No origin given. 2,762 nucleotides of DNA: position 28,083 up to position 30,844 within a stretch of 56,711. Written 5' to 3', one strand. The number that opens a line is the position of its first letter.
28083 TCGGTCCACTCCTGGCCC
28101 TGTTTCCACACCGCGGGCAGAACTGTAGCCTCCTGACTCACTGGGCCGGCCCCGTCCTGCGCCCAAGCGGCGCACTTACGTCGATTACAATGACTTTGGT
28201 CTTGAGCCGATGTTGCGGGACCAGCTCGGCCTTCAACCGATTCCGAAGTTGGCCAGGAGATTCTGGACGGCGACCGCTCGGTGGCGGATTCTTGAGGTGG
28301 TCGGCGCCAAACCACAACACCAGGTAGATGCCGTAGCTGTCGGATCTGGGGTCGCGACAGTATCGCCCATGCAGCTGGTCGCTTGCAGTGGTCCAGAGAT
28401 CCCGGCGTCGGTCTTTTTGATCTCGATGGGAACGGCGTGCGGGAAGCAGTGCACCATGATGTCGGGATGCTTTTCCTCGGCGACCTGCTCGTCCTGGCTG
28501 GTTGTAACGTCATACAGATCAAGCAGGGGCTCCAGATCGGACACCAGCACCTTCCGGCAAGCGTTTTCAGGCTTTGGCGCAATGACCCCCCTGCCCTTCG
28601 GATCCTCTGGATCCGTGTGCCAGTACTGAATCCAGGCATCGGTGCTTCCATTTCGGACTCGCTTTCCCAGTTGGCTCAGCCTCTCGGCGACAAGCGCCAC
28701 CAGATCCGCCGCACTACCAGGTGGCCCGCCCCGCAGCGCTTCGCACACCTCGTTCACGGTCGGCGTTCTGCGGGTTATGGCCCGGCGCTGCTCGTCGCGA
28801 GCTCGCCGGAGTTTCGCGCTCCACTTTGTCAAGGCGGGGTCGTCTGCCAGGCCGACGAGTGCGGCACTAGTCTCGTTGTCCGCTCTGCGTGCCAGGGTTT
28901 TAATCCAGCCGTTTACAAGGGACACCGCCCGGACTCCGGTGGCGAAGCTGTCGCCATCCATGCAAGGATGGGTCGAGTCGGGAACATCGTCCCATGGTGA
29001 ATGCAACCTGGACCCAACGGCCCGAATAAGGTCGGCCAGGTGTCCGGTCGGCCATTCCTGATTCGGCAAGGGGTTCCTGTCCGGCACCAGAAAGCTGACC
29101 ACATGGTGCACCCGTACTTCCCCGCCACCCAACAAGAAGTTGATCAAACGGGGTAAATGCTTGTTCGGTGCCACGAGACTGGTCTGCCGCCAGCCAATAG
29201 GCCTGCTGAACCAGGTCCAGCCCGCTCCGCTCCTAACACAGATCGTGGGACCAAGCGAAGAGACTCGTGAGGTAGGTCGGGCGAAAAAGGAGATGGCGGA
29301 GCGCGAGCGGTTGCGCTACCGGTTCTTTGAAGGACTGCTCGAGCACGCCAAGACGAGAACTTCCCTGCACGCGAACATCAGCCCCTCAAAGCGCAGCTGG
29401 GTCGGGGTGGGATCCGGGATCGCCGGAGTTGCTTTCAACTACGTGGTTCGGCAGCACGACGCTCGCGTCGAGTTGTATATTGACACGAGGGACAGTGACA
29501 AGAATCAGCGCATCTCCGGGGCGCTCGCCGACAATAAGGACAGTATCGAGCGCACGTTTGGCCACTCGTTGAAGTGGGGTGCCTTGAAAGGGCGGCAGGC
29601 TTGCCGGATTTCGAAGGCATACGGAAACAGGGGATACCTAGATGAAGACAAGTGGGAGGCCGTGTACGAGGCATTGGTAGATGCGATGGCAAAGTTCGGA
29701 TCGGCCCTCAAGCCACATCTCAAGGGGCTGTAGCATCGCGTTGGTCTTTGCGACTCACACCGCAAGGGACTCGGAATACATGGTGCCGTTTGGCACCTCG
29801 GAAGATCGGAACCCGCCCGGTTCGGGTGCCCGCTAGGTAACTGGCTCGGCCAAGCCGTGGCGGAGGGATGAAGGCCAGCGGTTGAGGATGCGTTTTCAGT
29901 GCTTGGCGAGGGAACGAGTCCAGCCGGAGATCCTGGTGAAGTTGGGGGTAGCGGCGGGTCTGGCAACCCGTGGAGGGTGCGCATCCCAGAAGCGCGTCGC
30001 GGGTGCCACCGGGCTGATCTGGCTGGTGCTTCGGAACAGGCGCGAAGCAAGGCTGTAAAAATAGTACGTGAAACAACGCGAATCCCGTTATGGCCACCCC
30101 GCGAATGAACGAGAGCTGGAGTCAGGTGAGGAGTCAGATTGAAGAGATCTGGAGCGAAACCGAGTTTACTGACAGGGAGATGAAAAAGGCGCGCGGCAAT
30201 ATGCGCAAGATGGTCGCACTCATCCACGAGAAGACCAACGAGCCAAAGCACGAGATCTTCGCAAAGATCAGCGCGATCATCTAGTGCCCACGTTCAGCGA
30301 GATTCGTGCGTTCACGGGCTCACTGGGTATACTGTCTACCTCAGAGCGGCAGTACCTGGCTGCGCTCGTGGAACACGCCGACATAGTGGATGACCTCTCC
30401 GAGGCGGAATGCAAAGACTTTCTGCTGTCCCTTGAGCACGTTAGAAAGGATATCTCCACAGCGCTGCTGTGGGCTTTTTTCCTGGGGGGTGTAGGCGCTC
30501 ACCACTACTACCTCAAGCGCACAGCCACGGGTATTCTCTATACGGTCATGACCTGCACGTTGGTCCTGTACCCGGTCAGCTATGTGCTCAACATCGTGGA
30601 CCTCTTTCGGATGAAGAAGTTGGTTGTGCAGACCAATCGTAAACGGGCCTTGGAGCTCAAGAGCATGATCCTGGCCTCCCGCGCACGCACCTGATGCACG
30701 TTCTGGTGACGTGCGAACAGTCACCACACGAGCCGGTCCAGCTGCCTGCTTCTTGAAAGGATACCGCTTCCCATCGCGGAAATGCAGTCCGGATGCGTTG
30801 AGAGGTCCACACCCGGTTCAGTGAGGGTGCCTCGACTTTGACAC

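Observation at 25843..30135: A 4-kb islet bracketed by direct repeats duplicating a gene end plus the next gene's start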

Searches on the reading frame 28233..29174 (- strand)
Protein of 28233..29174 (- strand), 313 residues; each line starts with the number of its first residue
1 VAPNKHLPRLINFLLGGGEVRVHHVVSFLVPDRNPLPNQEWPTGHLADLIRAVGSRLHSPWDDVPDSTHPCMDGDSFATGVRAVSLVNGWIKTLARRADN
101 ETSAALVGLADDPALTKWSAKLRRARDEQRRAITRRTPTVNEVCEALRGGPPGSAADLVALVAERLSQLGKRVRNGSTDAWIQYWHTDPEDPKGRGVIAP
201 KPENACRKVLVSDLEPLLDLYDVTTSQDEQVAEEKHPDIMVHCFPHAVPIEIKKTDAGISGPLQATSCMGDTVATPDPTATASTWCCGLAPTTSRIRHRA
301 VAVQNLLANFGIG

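Call 7: search_protein_families(library=pfam, proteins=[window:28233-29174:-], max_evalue=0.01)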
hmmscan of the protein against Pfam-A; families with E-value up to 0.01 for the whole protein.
window:28233-29174:- (313 aa): 0 families

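Call 16: search_protein_families(library=padloc, proteins=[window:28233-29174:-], max_evalue=0.01)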
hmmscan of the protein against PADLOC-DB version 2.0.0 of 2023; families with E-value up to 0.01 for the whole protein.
window:28233-29174:- (313 aa): 0 families

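Call 17: search_protein_families(library=ncbifam, proteins=[window:28233-29174:-], max_evalue=0.01)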
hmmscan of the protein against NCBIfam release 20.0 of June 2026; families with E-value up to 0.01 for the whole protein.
window:28233-29174:- (313 aa): 2 families
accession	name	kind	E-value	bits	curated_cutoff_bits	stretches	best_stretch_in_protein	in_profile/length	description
NF058535.1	antiphage_EruA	equivalog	9.9e-34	116.7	1000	1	62-254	1050-1237/1318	NACHT domain-containing antiphage protein EruA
NF058534.1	antiphage_HyoA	equivalog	4.6e-06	24.5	1200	1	91-262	1187-1349/1430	NACHT domain-containing antiphage protein HyoA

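Call 32: search_protein_representatives(protein=window:28233-29174:-)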
Query: 313 residues. Proteins with E-value up to 0.001 (for the whole library): 953; up to 1e-10: 466; up to 1e-30: 20. The best 150 are listed.
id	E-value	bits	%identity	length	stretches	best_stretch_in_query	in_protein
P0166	5.8e-159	544.9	100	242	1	72-313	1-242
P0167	1.7e-66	241.1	49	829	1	2-257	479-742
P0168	1.3e-61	225.0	45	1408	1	3-257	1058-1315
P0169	2.3e-54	201.2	49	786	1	7-258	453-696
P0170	6.4e-40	153.8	44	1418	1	4-255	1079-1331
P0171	9.4e-40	153.2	41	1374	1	2-257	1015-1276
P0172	1.1e-39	153.0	43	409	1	6-233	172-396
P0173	1.3e-37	146.2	39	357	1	2-255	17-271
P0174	2.6e-36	141.9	47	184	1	20-195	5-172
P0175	5.6e-34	134.2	38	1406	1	2-255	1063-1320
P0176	6.8e-34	133.9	41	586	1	1-255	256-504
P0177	2.2e-33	132.2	37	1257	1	2-255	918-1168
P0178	5.8e-33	130.9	42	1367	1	2-255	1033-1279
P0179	8.9e-33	130.3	40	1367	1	2-255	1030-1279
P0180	1.6e-32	129.4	40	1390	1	4-256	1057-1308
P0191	1.9e-28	116.0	34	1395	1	3-255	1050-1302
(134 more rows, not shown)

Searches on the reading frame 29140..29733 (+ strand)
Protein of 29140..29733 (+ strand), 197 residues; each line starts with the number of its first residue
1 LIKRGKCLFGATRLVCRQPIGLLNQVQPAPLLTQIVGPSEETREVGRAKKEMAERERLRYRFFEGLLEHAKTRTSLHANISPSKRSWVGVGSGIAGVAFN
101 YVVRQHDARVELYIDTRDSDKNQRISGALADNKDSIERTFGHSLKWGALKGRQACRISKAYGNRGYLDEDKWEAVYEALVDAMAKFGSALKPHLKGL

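Call 7: search_protein_families(library=pfam, proteins=[window:29140-29733:+], max_evalue=0.01)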
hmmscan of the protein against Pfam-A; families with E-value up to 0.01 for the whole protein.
window:29140-29733:+ (197 aa): 2 families
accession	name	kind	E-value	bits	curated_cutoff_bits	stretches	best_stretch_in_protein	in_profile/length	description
PF14088.11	DUF4268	-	5.4e-31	107.9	27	1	58-193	1-139/140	Domain of unknown function (DUF4268)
PF13450.12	NAD_binding_8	-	0.0024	18.6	21.9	1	90-148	2-49/68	NAD(P)-binding Rossmann-like domain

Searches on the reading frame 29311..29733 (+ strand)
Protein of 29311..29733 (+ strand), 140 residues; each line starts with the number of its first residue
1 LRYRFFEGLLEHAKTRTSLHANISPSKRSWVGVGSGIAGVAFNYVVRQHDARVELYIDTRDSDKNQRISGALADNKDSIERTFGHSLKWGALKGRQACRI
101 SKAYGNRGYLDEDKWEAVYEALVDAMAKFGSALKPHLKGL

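Call 16: search_protein_families(library=padloc, proteins=[window:29311-29733:+], max_evalue=0.01)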
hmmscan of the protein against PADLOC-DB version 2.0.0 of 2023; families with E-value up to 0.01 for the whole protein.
window:29311-29733:+ (140 aa): 5 families
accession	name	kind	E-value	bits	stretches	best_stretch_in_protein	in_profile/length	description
PDLC04914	PDC-S11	-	4.4e-38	129.2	1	1-139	169-310/314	-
PDLC04913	PDC-S11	-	1.5e-29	101.2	1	1-138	228-365/375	-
PDLC04911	PDC-S11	-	4.8e-20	70.1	1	2-137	178-312/318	-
PDLC04912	PDC-S11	-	6.5e-16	56.4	1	2-138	177-311/313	-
PDLC04910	PDC-S11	-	0.0037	14.6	1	4-134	224-352/359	-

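Call 17: search_protein_families(library=ncbifam, proteins=[window:29311-29733:+], max_evalue=0.01)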
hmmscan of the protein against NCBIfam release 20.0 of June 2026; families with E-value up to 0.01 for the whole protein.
window:29311-29733:+ (140 aa): 0 families

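Call 45: find_homologous_proteins(query=window:29311-29733:+, max_evalue=1e-10)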
Query window:29311-29733:+ (140 aa): 24 proteins with E <= 1e-10 among 40 candidates.
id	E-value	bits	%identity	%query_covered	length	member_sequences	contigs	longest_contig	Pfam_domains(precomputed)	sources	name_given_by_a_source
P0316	1.5e-88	312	100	100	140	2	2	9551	PF14088.12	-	-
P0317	5.6e-56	206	68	99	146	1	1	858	PF14088.12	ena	-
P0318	3.7e-54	201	68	100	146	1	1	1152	PF14088.12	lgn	-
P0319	6.0e-54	200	67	100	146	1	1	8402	PF14088.12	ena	-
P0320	1.2e-53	199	64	100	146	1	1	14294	PF14088.12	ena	-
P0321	1.2e-52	196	65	99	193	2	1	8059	PF14088.12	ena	-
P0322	3.0e-51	191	63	100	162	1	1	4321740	PF14088.12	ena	-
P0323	3.2e-51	191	65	99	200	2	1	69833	PF14088.12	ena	-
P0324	1.2e-50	189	65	99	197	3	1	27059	PF14088.12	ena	-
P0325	2.6e-49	185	64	100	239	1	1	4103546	PF14088.12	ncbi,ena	-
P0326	1.4e-46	176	59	100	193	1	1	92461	PF14088.12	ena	-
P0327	5.3e-46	174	61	100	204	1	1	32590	PF14088.12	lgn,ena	-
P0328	7.1e-45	170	59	100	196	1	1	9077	PF14088.12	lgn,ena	-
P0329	3.2e-44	168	65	87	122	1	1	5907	PF14088.12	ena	-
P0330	5.5e-44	168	56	100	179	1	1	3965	PF14088.12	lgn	-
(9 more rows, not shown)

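Call 47: find_encoding_contigs(protein=P0320, flank=6000, max_places=2)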
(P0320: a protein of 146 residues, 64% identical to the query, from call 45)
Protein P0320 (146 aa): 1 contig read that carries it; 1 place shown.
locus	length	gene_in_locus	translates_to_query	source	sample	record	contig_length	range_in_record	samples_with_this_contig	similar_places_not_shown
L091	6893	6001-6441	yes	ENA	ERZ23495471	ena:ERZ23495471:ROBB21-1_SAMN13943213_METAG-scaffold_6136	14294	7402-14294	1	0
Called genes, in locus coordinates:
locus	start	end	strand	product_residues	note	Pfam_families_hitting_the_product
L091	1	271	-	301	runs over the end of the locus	-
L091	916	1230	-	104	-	-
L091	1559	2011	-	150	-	-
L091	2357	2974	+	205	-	-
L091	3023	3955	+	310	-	PF12760:Zn_ribbon_IS1595, PF12762:DDE_Tnp_IS1595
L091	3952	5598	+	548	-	PF02086:MethyltransfD12 (faint), PF01555:N6_N4_Mtase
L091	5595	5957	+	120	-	-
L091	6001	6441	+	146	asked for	PF14088:DUF4268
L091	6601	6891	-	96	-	?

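Call 48: find_encoding_contigs(protein=P0324, flank=6000, max_places=2)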
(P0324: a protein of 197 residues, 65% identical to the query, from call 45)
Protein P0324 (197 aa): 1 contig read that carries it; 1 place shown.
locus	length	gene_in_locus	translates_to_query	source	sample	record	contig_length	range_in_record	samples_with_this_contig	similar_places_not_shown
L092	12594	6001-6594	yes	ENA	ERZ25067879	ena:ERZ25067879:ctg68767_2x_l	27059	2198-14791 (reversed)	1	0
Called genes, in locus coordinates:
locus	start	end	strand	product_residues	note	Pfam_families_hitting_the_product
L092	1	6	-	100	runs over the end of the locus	PF01381:HTH_3 (weak)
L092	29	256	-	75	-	PF05015:HigB-like_toxin (weak)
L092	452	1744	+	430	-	PF04471:Mrr_cat, PF22722:NA-iREase1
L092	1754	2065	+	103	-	-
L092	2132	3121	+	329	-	-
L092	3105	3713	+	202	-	-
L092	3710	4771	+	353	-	PF14350:Beta_protein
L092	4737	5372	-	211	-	PF26915:Phage_P4_cII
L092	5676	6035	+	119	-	-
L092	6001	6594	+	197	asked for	PF14088:DUF4268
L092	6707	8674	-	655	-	PF13701:DDE_Tnp_1_4, PF01609:DDE_Tnp_1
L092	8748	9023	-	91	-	-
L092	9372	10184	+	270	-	PF14355:Abi_C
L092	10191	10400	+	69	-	-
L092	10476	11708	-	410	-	-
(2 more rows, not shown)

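Call 64: search_protein_families(library=phrogs, proteins=[window:29311-29733:+], max_evalue=0.001)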
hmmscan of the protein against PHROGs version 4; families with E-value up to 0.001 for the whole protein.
window:29311-29733:+ (140 aa): 1 family
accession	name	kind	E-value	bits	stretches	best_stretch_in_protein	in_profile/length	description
phrog_27742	-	unknown function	3.8e-07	30.8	1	6-134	145-269/272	-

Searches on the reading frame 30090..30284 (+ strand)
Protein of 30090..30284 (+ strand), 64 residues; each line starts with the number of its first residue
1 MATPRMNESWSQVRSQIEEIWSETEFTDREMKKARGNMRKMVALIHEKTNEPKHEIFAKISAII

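Call 7: search_protein_families(library=pfam, proteins=[window:30090-30284:+], max_evalue=0.01)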
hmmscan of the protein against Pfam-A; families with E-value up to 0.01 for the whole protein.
window:30090-30284:+ (64 aa): 0 families

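Call 16: search_protein_families(library=padloc, proteins=[window:30090-30284:+], max_evalue=0.01)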
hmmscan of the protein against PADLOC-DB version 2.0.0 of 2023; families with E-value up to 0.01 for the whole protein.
window:30090-30284:+ (64 aa): 0 families

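Call 17: search_protein_families(library=ncbifam, proteins=[window:30090-30284:+], max_evalue=0.01)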
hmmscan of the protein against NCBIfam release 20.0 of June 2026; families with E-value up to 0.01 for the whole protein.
window:30090-30284:+ (64 aa): 0 families

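Call 34: search_protein_families(library=pfam, proteins=[window:30090-30284:+], max_evalue=10)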
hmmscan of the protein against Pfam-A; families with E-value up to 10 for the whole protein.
window:30090-30284:+ (64 aa): 1 family
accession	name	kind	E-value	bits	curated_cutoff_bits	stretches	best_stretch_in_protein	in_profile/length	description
PF00517.22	GP41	-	0.077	13.3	29.6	1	7-54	83-122/197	Retroviral envelope protein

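Call 64: search_protein_families(library=phrogs, proteins=[window:30090-30284:+], max_evalue=0.001)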
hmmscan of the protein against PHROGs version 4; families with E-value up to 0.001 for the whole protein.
window:30090-30284:+ (64 aa): 0 families

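Call 77: search_solved_structures(query=window:30090-30281:+, max_evalue=10)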
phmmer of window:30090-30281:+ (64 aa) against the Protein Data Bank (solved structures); distinct sequences matched with E-value up to 10: 5.
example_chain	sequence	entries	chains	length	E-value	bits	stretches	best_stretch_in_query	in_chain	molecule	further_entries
7vf3_B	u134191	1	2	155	0.41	14.6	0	25-60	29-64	Uteroglobin,PB1m7 peptide,Uteroglobin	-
7vg7_B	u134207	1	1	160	0.45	14.4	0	25-60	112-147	Uteroglobin,PB1m6A9 peptide,Uteroglobin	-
1yww_A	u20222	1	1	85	0.92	13.4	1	8-52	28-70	Hypothetical protein PA4738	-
8a3k_UNK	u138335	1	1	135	5.6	11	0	13-41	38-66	sc-apCC-4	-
8j07_i4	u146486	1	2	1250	6.4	10.8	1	10-47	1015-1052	Cilia- and flagella-associated protein 57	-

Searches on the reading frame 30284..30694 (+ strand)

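Call 7: search_protein_families(library=pfam, proteins=[window:30284-30694:+], max_evalue=0.01)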
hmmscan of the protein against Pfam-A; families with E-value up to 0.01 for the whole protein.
window:30284-30694:+ (136 aa): 1 family
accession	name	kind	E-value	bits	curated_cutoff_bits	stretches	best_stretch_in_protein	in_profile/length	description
PF05154.21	TM2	-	4.4e-10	40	27.9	1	55-93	3-40/51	TM2 domain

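Call 16: search_protein_families(library=padloc, proteins=[window:30284-30694:+], max_evalue=0.01)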
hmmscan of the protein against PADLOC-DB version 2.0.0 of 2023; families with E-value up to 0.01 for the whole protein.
window:30284-30694:+ (136 aa): 0 families

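Call 17: search_protein_families(library=ncbifam, proteins=[window:30284-30694:+], max_evalue=0.01)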
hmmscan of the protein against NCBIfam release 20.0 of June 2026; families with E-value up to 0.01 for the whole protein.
window:30284-30694:+ (136 aa): 0 families

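Call 64: search_protein_families(library=phrogs, proteins=[window:30284-30694:+], max_evalue=0.001)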
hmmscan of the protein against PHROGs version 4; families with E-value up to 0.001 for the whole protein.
window:30284-30694:+ (136 aa): 6 families
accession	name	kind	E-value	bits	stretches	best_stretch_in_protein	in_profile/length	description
phrog_10680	-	unknown function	9.2e-11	43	1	50-107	71-128/144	-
phrog_8793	-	unknown function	5e-09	37.5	1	59-126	6-67/81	-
phrog_10292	-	unknown function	3.6e-08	34.4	1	55-102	35-82/136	-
phrog_10772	-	unknown function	5.1e-06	27.6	1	59-123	7-66/82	-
phrog_32725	-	unknown function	3.7e-05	24.8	1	54-126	30-97/106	-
phrog_33436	-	unknown function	7.9e-05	23.8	1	57-114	4-60/117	-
